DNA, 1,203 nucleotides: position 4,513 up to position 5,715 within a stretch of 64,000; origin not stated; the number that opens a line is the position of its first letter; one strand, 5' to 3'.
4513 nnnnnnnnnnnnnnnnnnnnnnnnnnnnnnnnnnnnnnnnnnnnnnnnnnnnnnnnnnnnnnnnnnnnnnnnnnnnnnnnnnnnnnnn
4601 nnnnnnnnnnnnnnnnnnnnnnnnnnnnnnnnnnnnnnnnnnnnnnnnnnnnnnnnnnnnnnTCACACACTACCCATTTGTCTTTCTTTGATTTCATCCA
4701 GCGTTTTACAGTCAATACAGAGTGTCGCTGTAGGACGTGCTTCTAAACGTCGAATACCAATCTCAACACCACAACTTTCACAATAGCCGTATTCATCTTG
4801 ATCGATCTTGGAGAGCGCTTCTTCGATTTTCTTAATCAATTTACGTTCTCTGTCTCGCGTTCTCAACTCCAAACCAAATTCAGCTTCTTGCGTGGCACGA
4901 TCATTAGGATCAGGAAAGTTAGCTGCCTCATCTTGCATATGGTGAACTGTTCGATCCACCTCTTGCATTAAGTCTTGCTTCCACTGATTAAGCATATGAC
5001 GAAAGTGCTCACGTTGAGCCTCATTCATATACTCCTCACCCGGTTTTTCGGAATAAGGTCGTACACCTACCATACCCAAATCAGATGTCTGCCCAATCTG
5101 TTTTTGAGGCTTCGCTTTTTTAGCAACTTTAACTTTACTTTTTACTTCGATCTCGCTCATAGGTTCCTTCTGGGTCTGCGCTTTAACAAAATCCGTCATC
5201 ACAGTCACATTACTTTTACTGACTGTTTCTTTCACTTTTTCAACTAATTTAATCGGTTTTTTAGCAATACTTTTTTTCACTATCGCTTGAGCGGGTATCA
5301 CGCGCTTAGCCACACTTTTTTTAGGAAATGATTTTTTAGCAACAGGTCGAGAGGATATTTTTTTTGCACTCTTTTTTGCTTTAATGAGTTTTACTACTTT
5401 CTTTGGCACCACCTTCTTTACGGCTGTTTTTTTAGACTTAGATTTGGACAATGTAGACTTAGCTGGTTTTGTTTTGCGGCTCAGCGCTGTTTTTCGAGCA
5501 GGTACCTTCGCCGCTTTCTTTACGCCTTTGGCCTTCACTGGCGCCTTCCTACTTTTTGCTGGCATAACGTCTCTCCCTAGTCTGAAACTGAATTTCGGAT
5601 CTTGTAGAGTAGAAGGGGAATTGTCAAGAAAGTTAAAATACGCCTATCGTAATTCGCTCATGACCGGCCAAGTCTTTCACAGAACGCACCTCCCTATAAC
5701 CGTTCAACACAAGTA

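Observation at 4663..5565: dksA carries a ~160-codon lysine-rich, histone H1-like N-terminal extension in frame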

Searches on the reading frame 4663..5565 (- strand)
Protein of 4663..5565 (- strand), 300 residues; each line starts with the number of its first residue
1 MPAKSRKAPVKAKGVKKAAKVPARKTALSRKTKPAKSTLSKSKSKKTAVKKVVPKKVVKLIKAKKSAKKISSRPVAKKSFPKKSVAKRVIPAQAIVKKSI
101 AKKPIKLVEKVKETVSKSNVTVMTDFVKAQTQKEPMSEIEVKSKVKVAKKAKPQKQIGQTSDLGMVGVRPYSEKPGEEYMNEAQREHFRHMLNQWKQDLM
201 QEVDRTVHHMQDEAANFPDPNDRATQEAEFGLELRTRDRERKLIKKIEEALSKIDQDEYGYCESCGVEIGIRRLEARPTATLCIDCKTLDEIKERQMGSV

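Call 3: search_protein_families(library=pfam, proteins=[window:4663-5565:-], max_evalue=1)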
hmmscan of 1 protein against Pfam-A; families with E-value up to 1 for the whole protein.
window:4663-5565:- (300 aa): 2 families
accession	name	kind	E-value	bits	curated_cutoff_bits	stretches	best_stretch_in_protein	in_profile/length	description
PF21157.2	DksA_N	-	8e-35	119.4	27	1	184-254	1-71/71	DnaK suppressor protein DksA, N-terminal domain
PF01258.23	zf-dskA_traR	-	3.6e-11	43.3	24.9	1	259-288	3-32/36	Prokaryotic dksA/traR C4-type zinc finger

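Call 4: search_protein_families(library=ncbifam, proteins=[window:4663-5565:-], max_evalue=1)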
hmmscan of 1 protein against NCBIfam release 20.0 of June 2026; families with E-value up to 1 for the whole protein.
window:4663-5565:- (300 aa): 7 families
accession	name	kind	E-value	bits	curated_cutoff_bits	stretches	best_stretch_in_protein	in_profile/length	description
NF008045.0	PRK10778.1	equivalog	1.9e-71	239.1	289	1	158-298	10-150/151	RNA polymerase-binding protein DksA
TIGR02420.1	dksA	equivalog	8.2e-52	174.3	115.5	1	180-288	1-109/110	RNA polymerase-binding protein DksA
NF033459.1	DksA_like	equivalog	7.6e-20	71.3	105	1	186-291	4-110/113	RNA polymerase-binding protein DksA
TIGR02890.1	bacill_yteA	subfamily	1.2e-17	64.5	134.4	1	184-291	2-118/159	regulatory protein, yteA family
TIGR02419.1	C4_traR_proteo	subfamily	9.3e-09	35.7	59.7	1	233-291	8-64/64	phage/conjugal plasmid C-4 type zinc finger protein, TraR family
NF008243.0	PRK11019.1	equivalog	0.00058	20.2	96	1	247-296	23-73/88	DksA/TraR family C4-type zinc finger protein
NF010268.0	PRK13715.1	equivalog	0.0046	16.9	108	1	261-296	36-71/73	conjugal transfer protein TraR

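Call 5: find_homologous_proteins(query=window:4666-5565:-)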
Query window:4666-5565:- (300 aa): 8000 proteins with E <= 0.001 among 8000 candidates; the best 120 are listed.
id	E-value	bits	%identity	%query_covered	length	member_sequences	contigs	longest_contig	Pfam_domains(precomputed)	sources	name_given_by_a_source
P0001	1.3e-106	374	85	62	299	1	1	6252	PF21157.3,PF01258.24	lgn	-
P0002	5.0e-103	363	100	55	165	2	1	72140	PF21157.3,PF01258.24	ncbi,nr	ncbi:MAG: RNA polymerase-binding protein DksA [Gammaproteobacteria bacterium]|nr:RNA polymerase-bind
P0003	2.8e-90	321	78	61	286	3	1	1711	PF21157.3,PF01258.24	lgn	-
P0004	6.7e-86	306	66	74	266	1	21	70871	PF21157.3,PF01258.24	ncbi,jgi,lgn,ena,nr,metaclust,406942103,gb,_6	ncbi:MAG: RNA polymerase binding protein DksA [uncultured bacterium]|nr:MAG: RNA polymerase binding 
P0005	9.9e-83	296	70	63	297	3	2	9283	PF21157.3,PF01258.24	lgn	-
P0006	2.1e-78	282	56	85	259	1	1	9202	PF21157.3,PF01258.24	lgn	-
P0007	7.6e-76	274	78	44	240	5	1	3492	PF21157.3,PF01258.24,PF07382.17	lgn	-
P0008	7.7e-76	274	79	45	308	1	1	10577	PF21157.3,PF01258.24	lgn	-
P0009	9.3e-76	273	72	44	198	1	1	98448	PF21157.3,PF01258.24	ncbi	-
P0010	1.2e-75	273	-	-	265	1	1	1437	PF21157.3,PF01258.24,PF07382.17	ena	-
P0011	2.1e-75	272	73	51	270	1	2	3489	PF21157.3,PF01258.24,PF07382.17,PF02095.22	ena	-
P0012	4.3e-75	271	72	49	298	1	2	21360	PF21157.3,PF01258.24,PF07382.17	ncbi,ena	-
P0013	9.9e-75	270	79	44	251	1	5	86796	PF21157.3,PF01258.24,PF07382.17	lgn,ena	-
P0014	1.7e-74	269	80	44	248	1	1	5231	PF21157.3,PF01258.24,PF07382.17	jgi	jgi:DnaK suppressor protein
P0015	1.8e-73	266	80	44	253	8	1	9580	PF21157.3,PF01258.24,PF07382.17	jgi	jgi:DnaK suppressor protein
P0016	2.2e-73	265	77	44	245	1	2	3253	PF21157.3,PF01258.24,PF07382.17,PF02095.22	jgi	jgi:DnaK suppressor protein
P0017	2.3e-73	265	56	73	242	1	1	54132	PF21157.3,PF01258.24,PF07382.17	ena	-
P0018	3.0e-73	265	80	44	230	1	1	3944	PF21157.3,PF01258.24,PF07382.17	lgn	-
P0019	7.2e-73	264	79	44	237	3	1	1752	PF21157.3,PF01258.24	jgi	jgi:DnaK suppressor protein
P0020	8.9e-73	263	77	47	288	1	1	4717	PF21157.3,PF01258.24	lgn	-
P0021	9.3e-73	263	75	45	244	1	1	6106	PF21157.3,PF01258.24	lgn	-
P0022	1.6e-72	263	67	57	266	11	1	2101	PF21157.3,PF01258.24,PF07382.17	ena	-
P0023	3.1e-72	262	57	72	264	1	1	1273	PF21157.3,PF01258.24,PF07382.17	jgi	-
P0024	4.3e-72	261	75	46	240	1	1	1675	PF21157.3,PF01258.24,PF07382.17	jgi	jgi:DnaK suppressor protein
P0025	1.2e-71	260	64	52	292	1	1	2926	PF21157.3,PF01258.24,PF07382.17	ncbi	-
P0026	1.3e-71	260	67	53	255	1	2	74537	PF21157.3,PF01258.24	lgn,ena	-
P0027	1.5e-71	259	76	45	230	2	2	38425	PF21157.3,PF01258.24,PF07382.17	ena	-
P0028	1.8e-71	259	-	-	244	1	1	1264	PF21157.3,PF01258.24,PF07382.17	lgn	-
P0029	2.4e-71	259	80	44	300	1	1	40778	PF21157.3,PF01258.24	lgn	-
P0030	2.5e-71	259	77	44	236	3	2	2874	PF21157.3,PF01258.24,PF07382.17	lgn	-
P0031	3.5e-71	258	79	44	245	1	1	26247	PF21157.3,PF01258.24,PF07382.17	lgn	-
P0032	3.6e-71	258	79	44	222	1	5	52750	PF21157.3,PF01258.24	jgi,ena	-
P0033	5.0e-71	258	71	49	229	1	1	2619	PF21157.3,PF01258.24,PF07382.17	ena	-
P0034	9.6e-71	257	80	44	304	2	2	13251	PF21157.3,PF01258.24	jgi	jgi:DnaK suppressor protein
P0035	1.7e-70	256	75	44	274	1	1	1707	PF21157.3,PF01258.24,PF07382.17,PF02095.22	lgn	-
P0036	2.6e-70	255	71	51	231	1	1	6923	PF21157.3,PF01258.24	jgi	jgi:DnaK suppressor protein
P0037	2.7e-70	255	74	44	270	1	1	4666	PF21157.3,PF01258.24,PF07382.17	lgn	-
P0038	5.0e-70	254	72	52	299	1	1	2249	PF21157.3,PF01258.24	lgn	-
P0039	1.1e-69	253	77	44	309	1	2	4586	PF21157.3,PF01258.24,PF07382.17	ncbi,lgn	-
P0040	1.2e-69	253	54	75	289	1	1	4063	PF21157.3,PF01258.24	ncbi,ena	-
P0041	2.2e-69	252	79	44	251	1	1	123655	PF21157.3,PF01258.24,PF07382.17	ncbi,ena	-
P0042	2.3e-69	252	80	44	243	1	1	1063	PF21157.3,PF01258.24,PF07382.17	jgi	jgi:DnaK suppressor protein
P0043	2.3e-69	252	72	49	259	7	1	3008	PF21157.3,PF01258.24,PF07382.17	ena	-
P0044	3.0e-69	252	69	51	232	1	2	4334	PF21157.3,PF01258.24,PF07382.17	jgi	jgi:RNA polymerase-binding transcription factor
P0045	3.1e-69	252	80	45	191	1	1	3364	PF21157.3,PF01258.24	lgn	-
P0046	3.8e-69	252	73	45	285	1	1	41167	PF21157.3,PF01258.24,PF07382.17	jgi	-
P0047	4.0e-69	252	80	44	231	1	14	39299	PF21157.3,PF01258.24,PF07382.17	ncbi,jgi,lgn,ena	jgi:DnaK suppressor protein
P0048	4.6e-69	251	52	72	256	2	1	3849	PF21157.3,PF01258.24,PF07382.17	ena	-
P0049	5.6e-69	251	51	81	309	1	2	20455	PF21157.3,PF01258.24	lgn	-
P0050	5.6e-69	251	52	72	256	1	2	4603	PF21157.3,PF01258.24,PF07382.17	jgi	jgi:DnaK suppressor protein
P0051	5.6e-69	251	72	53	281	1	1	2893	PF21157.3,PF01258.24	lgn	-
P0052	5.9e-69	251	49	96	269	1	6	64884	PF21157.3,PF01258.24,PF07382.17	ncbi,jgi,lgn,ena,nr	ncbi:MAG: RNA polymerase-binding protein DksA [Gammaproteobacteria bacterium]|nr:MAG: RNA polymerase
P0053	7.6e-69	251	57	84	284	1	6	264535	PF21157.3,PF01258.24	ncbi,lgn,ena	-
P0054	8.5e-69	250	51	92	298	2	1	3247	PF21157.3,PF01258.24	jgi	jgi:DnaK suppressor protein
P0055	8.9e-69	250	67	52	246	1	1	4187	PF21157.3,PF01258.24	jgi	jgi:DnaK suppressor protein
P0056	9.4e-69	250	77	47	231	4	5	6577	PF21157.3,PF01258.24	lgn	-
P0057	1.3e-68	250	54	73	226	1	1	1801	PF21157.3,PF01258.24,PF07382.17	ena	-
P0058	1.5e-68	250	79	44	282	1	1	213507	PF21157.3,PF01258.24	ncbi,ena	-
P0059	1.5e-68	250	56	76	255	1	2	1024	PF21157.3,PF01258.24,PF07382.17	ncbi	-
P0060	1.7e-68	249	77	47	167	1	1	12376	PF21157.3,PF01258.24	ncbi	ncbi:MAG: RNA polymerase-binding protein DksA [Pseudomonadota bacterium]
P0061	1.8e-68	249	-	-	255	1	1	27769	PF21157.3,PF01258.24,PF07382.17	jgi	jgi:DnaK suppressor protein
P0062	1.9e-68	249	58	73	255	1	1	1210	PF21157.3,PF01258.24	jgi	jgi:DnaK suppressor protein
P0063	2.4e-68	249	80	43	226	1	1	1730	PF21157.3,PF01258.24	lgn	-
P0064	2.5e-68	249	67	57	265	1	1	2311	PF21157.3,PF01258.24,PF07382.17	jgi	-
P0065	2.9e-68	249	73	47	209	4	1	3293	PF21157.3,PF01258.24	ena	-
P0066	3.3e-68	249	76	44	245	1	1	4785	PF21157.3,PF01258.24,PF07382.17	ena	-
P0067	4.2e-68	248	80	44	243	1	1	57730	PF21157.3,PF01258.24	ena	-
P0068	4.2e-68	248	74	52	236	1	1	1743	PF21157.3,PF01258.24,PF07382.17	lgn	-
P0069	4.5e-68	248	76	43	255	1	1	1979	PF21157.3,PF01258.24,PF07382.17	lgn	-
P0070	4.9e-68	248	75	44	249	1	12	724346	PF21157.3,PF01258.24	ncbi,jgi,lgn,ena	-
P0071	5.1e-68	248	73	44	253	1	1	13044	PF21157.3,PF01258.24,PF07382.17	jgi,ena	-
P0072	5.1e-68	248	69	53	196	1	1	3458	PF21157.3,PF01258.24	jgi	-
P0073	5.2e-68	248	78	44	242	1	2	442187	PF21157.3,PF01258.24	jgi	jgi:RNA polymerase-binding transcription factor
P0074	5.4e-68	248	63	57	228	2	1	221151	PF21157.3,PF01258.24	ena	-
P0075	6.4e-68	248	78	47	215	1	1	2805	PF21157.3,PF01258.24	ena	-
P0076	7.4e-68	247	74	44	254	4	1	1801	PF21157.3,PF01258.24,PF07382.17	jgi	-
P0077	8.1e-68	247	74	50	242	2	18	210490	PF21157.3,PF01258.24,PF07382.17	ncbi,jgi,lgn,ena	ncbi:MAG: RNA polymerase-binding protein DksA [Thiohalobacteraceae bacterium]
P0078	8.5e-68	247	71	52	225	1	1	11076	PF21157.3,PF01258.24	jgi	-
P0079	8.6e-68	247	55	74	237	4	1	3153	PF21157.3,PF01258.24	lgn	-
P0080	9.5e-68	247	73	44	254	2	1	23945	PF21157.3,PF01258.24,PF07382.17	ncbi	-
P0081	1.0e-67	247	73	49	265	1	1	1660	PF21157.3,PF01258.24,PF07382.17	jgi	jgi:DnaK suppressor protein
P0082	1.0e-67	247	63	52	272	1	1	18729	PF21157.3,PF01258.24,PF07382.17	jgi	-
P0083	1.1e-67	247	70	48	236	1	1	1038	PF21157.3,PF01258.24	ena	-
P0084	1.2e-67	247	67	57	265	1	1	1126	PF21157.3,PF01258.24,PF07382.17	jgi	-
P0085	1.2e-67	247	67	53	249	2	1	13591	PF21157.3,PF01258.24,PF07382.17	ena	-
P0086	1.2e-67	247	73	49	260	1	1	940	PF21157.3,PF01258.24,PF07382.17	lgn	-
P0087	1.2e-67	247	58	71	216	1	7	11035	PF21157.3,PF01258.24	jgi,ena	jgi:DnaK suppressor protein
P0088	1.3e-67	246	73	50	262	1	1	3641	PF21157.3,PF01258.24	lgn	-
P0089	1.3e-67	246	71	51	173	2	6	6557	PF21157.3,PF01258.24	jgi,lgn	-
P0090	1.4e-67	246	60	61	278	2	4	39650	PF21157.3,PF01258.24,PF07382.17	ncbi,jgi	-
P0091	1.5e-67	246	80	44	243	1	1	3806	PF21157.3,PF01258.24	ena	-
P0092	1.5e-67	246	69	55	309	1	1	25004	PF21157.3,PF01258.24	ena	-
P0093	1.6e-67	246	80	44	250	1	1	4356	PF21157.3,PF01258.24,PF07382.17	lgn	-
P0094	1.7e-67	246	66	50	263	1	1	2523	PF21157.3,PF01258.24,PF07382.17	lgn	-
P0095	1.7e-67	246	80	44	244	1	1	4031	PF21157.3,PF01258.24,PF07382.17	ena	-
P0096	1.8e-67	246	74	45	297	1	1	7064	PF21157.3,PF01258.24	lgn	-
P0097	2.3e-67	246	77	44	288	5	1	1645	PF21157.3,PF01258.24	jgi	jgi:DnaK suppressor protein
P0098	2.4e-67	246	75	47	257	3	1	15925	PF21157.3,PF01258.24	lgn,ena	-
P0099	2.5e-67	246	72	47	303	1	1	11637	PF21157.3,PF01258.24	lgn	-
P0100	2.5e-67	246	80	44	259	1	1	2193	PF21157.3,PF01258.24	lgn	-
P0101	2.5e-67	246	79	43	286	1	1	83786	PF21157.3,PF01258.24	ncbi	-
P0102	2.6e-67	246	75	47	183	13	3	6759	PF21157.3,PF01258.24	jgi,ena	jgi:DnaK suppressor protein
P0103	2.7e-67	246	64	57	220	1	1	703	PF21157.3,PF01258.24,PF07382.17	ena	-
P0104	3.1e-67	245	73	44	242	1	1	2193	PF21157.3,PF01258.24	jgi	jgi:DnaK suppressor protein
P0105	3.3e-67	245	67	50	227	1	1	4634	PF21157.3,PF01258.24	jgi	jgi:DnaK suppressor protein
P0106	3.4e-67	245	78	43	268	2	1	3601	PF21157.3,PF01258.24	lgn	-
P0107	3.9e-67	245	79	43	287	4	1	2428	PF21157.3,PF01258.24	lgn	-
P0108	4.0e-67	245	58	75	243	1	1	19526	PF21157.3,PF01258.24,PF07382.17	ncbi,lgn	-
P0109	4.2e-67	245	76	44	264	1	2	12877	PF21157.3,PF01258.24,PF07382.17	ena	-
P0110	4.2e-67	245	50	95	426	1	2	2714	PF21157.3,PF01258.24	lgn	-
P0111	4.5e-67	245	73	45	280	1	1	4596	PF21157.3,PF01258.24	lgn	-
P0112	4.8e-67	245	75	49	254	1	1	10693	PF21157.3,PF01258.24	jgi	jgi:DnaK suppressor protein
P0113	5.1e-67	245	77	47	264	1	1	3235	PF21157.3,PF01258.24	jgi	jgi:DnaK suppressor protein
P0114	5.6e-67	244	78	44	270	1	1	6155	PF21157.3,PF01258.24,PF07382.17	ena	-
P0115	5.6e-67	244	76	44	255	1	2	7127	PF21157.3,PF01258.24,PF07382.17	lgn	-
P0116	5.6e-67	244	73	44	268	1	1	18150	PF21157.3,PF01258.24,PF07382.17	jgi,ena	-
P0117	5.7e-67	244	82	44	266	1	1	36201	PF21157.3,PF01258.24,PF07382.17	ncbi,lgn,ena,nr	ncbi:MAG TPA: RNA polymerase-binding protein DksA [Gammaproteobacteria bacterium]|nr:RNA polymerase-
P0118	5.9e-67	244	65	57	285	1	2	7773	PF21157.3,PF01258.24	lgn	-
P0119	6.0e-67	244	67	57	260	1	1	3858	PF21157.3,PF01258.24,PF07382.17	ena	-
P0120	6.1e-67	244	54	75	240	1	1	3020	PF21157.3,PF01258.24,PF07382.17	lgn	-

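Call 13: find_encoding_contigs(protein=P0001, flank=3000, max_places=3)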
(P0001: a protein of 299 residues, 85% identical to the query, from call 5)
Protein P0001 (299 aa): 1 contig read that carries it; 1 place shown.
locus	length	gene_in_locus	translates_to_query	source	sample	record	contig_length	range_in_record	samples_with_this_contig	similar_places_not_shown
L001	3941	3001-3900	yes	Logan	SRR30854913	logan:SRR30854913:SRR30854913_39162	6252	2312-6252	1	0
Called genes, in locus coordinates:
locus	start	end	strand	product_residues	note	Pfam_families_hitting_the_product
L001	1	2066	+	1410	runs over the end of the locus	-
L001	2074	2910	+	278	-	PF17827:PrmC_N, PF03602:Cons_hypoth95 (weak), PF05175:MTS, PF06325:PrmA (weak), PF13489:Methyltransf_23 (weak), PF01170:UPF0020 (weak), PF13847:Methyltransf_31, PF13649:Methyltransf_25, +3 more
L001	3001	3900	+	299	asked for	PF21157:DksA_N, PF01258:zf-dskA_traR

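Call 14: find_encoding_contigs(protein=P0003, flank=3000, max_places=3)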
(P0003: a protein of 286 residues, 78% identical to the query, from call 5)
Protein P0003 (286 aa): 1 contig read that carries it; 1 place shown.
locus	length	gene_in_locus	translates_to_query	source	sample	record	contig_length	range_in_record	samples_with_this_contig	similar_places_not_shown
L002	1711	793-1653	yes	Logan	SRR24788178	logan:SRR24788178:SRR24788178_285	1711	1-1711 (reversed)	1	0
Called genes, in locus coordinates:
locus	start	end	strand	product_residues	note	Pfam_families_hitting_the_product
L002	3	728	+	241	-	?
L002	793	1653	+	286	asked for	PF21157:DksA_N, PF01258:zf-dskA_traR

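Call 15: find_encoding_contigs(protein=P0005, flank=3000, max_places=3)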
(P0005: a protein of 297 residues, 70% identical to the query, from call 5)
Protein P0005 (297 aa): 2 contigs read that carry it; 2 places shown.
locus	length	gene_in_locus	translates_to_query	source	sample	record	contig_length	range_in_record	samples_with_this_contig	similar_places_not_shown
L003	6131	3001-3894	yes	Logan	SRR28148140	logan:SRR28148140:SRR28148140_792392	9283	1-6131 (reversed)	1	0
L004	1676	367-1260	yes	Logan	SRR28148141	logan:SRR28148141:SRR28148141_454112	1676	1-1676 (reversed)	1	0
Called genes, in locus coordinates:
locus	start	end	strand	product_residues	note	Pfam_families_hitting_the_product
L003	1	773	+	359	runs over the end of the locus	PF03462:PCRF, PF00472:RF-1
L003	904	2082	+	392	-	-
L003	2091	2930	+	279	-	PF17827:PrmC_N, PF03602:Cons_hypoth95 (weak), PF05175:MTS, PF06325:PrmA, PF13847:Methyltransf_31, PF08241:Methyltransf_11, PF08242:Methyltransf_12, PF13649:Methyltransf_25, +2 more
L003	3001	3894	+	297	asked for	PF21157:DksA_N, PF01258:zf-dskA_traR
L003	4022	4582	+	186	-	PF00156:Pribosyltran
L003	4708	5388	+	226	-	PF00005:ABC_tran, PF13304:AAA_21 (faint)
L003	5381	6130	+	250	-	?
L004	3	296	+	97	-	?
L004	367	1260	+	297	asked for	PF21157:DksA_N, PF01258:zf-dskA_traR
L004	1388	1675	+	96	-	?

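Call 16: find_related_loci(query=window:4666-5565:-, collection=genome_contigs, flank=2500)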
Query window:4666-5565:- (300 aa) in genome_contigs; peptide patterns used: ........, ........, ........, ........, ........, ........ (x = any residue, [..] = any of these).
600 stretches matched a pattern (row limit reached: there are more); 352 encode a relative of the query (tblastn E <= 1e-3); the best 80 are kept; 80 distinct loci.
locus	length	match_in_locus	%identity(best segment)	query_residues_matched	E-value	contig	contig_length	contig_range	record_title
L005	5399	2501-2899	79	167-299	5e-77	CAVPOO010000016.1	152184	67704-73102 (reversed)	MAG: uncultured Gammaproteobacteria bacterium isolate MFD09779.bin.2.228 genome assembly, contig: contig_31872, whole ge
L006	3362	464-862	80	167-299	2e-76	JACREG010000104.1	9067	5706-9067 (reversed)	MAG: Gammaproteobacteria bacterium isolate NC_groundwater_1693_Pr3_B-0.1um_62_12 SR-2_scaffold_141_2005694, whole genome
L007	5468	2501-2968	72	144-299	1e-75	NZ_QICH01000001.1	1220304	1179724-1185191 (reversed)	Kangiella spongicola strain ATCC BAA-2076 NODE_1_length_1220304_cov_240.602621, whole genome shotgun sequence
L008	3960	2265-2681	78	160-298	3e-75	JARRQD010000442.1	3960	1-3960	MAG: Candidatus Thiodiazotropha sp. isolate Spart_193_MAG scaffold_23088, whole genome shotgun sequence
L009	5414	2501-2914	80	161-298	4e-75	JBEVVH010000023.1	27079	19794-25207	MAG: Candidatus Thiodiazotropha sp. isolate AUST2 L127 c_000000000024, whole genome shotgun sequence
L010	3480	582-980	78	167-299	2e-74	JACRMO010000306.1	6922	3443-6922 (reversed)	MAG: Gammaproteobacteria bacterium isolate NC_groundwater_1909_Pr3_S2p5_61_7 SR2-18-S2p5_coassembly_scaffold_334040, who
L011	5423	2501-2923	75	155-297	9e-75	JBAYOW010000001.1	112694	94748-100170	MAG: Thiohalomonadaceae bacterium isolate SO_2016_LW2_123 scaffold00179_LW138R_2016, whole genome shotgun sequence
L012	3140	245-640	78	168-299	3e-74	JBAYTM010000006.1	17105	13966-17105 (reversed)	MAG: Thiohalobacteraceae bacterium isolate SO_2016_LW2_99 scaffold06403_LW138R_2016, whole genome shotgun sequence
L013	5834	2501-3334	49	9-299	3e-74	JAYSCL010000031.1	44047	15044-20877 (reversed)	MAG: Enterobacterales bacterium isolate ZZ2_ZZA245_bin.24 NODE_743_length_44047_cov_15.342244, whole genome shotgun sequ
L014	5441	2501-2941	75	153-299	9e-74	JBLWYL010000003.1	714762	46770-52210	MAG: Kangiella sp. isolate EA27-05 A27maxbin.012RE.5K@3, whole genome shotgun sequence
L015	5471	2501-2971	67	147-297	6e-74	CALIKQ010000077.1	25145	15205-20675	MAG: uncultured Pseudomonadales bacterium isolate S1_Bin_MAXBIN__076_sub_1 genome assembly, contig: c_000001304921, whol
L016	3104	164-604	75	153-299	6e-74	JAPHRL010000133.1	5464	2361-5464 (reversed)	MAG: Kangiella sp. isolate N2D-Bin_15 c_000000079839, whole genome shotgun sequence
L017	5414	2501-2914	78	160-296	1e-73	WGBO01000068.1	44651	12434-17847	MAG: Gammaproteobacteria bacterium isolate S144_26 k151_78171, whole genome shotgun sequence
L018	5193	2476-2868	80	167-297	2e-73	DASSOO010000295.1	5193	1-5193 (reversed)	MAG TPA_asm: Gammaproteobacteria bacterium isolate SMAG_U1254 k141_1484545, whole genome shotgun sequence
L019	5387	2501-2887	77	169-297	4e-73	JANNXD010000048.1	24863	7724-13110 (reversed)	MAG: Gammaproteobacteria bacterium isolate VAR_34_metabat_255 VAR_34_k141_365614, whole genome shotgun sequence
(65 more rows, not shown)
